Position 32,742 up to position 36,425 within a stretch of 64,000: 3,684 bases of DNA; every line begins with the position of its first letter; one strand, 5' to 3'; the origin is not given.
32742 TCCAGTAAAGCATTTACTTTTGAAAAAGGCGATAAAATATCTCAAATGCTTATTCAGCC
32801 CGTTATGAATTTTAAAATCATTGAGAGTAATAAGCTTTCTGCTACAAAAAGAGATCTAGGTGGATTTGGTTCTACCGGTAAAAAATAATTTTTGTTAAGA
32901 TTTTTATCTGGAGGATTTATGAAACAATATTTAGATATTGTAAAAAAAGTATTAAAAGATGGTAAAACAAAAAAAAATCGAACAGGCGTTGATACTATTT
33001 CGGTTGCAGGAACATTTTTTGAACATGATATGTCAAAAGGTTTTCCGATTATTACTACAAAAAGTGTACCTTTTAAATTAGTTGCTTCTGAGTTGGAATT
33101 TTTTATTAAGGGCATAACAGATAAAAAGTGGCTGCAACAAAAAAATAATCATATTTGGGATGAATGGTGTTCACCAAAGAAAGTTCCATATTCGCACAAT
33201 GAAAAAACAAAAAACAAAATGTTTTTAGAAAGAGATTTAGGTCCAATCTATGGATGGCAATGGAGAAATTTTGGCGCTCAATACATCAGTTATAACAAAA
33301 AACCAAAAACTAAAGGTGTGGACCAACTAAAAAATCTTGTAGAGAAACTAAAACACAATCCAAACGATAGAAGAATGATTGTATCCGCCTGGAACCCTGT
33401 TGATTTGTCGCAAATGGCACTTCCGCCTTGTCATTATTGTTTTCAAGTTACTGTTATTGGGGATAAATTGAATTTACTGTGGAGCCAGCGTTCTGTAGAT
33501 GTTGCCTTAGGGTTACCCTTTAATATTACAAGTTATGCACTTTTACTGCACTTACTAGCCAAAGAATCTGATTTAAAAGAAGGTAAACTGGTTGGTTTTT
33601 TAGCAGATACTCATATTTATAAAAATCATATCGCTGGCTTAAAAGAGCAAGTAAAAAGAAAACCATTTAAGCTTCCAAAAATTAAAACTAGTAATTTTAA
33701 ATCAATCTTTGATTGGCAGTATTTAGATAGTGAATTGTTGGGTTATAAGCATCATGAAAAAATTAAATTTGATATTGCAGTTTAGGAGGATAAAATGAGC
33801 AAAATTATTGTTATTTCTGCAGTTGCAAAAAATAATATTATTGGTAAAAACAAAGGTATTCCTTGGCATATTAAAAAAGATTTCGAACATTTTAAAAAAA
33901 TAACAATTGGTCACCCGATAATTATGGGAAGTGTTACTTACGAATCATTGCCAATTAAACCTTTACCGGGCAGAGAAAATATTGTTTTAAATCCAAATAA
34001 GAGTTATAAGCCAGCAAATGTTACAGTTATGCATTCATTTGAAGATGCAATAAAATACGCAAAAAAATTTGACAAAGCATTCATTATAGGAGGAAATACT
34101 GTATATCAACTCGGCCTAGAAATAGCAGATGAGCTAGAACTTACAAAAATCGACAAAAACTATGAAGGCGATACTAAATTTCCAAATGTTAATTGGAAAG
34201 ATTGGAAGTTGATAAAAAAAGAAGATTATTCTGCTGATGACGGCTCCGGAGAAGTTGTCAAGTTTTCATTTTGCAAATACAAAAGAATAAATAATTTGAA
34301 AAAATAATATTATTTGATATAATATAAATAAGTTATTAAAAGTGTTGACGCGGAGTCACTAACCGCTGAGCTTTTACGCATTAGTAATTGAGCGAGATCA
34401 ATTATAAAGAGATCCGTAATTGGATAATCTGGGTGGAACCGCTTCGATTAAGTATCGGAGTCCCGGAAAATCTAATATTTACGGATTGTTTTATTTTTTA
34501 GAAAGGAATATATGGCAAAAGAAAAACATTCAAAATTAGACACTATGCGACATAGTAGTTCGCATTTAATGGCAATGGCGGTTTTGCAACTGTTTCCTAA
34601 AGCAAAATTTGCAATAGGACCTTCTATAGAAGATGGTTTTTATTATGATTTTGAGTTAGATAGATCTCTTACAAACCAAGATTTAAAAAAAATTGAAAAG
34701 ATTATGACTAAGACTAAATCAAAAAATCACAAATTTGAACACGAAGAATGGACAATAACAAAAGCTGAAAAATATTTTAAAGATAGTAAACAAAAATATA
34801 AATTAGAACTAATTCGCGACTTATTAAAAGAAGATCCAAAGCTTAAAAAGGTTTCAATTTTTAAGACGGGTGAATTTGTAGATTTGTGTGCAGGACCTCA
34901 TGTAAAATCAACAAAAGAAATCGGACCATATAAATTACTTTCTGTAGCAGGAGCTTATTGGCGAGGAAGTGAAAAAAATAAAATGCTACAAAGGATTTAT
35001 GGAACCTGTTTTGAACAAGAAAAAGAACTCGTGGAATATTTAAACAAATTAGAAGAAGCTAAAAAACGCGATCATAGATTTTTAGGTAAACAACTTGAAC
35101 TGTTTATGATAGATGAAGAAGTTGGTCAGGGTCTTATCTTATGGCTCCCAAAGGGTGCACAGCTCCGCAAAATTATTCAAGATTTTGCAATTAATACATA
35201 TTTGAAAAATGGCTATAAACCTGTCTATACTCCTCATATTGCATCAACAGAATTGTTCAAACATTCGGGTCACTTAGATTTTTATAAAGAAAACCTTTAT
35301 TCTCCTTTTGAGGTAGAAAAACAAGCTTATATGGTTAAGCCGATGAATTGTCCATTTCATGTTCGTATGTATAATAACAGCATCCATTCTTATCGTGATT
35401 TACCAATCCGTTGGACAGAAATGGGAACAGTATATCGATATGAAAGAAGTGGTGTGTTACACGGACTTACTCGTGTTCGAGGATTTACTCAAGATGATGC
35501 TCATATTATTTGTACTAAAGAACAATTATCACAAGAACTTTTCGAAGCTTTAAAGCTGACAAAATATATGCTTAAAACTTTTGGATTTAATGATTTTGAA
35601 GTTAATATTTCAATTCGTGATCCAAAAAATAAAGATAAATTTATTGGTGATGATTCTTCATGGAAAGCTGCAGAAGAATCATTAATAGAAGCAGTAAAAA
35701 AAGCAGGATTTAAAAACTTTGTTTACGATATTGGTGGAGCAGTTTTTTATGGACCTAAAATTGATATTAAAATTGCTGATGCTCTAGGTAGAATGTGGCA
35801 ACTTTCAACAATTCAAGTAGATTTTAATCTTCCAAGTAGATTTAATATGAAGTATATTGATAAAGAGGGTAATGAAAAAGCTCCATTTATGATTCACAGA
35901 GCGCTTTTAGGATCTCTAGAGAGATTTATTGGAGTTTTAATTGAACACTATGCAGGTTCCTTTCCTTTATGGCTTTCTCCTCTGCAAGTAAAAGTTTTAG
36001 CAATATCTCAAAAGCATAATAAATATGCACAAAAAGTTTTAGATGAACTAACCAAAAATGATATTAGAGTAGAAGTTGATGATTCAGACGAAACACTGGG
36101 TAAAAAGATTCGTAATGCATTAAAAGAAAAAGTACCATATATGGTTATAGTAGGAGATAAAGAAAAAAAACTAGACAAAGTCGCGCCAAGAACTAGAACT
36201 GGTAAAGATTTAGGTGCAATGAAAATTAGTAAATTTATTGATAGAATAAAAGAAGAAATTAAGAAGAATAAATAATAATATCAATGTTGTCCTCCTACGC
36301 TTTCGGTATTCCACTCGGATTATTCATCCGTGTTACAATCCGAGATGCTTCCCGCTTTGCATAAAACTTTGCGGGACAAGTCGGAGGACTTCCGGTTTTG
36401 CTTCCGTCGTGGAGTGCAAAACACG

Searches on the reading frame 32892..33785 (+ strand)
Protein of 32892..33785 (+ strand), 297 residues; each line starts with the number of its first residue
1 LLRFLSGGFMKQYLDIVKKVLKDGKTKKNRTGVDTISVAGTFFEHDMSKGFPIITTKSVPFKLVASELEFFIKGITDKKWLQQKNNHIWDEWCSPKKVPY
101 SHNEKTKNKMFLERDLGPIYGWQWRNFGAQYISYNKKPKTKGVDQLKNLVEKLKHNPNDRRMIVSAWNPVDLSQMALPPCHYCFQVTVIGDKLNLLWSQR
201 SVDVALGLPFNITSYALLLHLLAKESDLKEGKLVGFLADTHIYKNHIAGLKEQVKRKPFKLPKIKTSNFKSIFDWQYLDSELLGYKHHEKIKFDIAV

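Call 61: search_protein_families(library=pfam, max_evalue=0.00001, proteins=[window:32892-33785:+])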
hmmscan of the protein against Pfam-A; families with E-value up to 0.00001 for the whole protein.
window:32892-33785:+ (297 aa): 1 family
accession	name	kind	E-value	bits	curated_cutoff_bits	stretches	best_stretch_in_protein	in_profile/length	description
PF00303.24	Thymidylat_synt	-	2.1e-98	329.2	24.3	1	11-297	1-266/266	Thymidylate synthase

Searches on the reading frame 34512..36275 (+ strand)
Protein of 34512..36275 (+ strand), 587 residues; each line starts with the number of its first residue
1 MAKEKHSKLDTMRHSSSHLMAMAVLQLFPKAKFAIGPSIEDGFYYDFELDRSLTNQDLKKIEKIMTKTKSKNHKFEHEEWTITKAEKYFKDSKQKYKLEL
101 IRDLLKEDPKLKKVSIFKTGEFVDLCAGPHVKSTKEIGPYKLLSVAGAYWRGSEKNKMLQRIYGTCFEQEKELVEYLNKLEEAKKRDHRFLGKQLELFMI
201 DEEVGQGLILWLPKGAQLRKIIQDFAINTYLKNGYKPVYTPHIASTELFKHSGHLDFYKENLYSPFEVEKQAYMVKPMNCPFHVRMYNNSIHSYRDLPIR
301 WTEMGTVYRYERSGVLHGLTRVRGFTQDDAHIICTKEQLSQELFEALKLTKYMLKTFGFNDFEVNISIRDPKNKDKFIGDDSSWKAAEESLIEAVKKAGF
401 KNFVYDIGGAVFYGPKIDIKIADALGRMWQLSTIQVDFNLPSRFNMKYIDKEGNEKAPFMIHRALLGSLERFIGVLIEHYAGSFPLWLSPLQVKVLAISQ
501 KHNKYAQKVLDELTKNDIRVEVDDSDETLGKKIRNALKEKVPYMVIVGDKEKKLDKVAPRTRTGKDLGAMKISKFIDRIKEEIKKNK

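Call 61: search_protein_families(library=pfam, max_evalue=0.00001, proteins=[window:34512-36275:+])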
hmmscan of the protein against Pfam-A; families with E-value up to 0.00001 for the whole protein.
window:34512-36275:+ (587 aa): 3 families
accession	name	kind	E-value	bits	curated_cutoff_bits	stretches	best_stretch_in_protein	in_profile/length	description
PF00587.30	tRNA-synt_2b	-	4e-49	167.5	29.3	1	270-480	8-179/179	tRNA synthetase class II core domain (G, H, P, S and T)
PF03129.25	HGTP_anticodon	-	3.4e-23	82.1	21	1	492-582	1-94/94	Anticodon binding domain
PF07973.19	tRNA_SAD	-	1.8e-15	57.1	24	1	114-163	1-44/44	Threonyl and Alanyl tRNA synthetase second additional domain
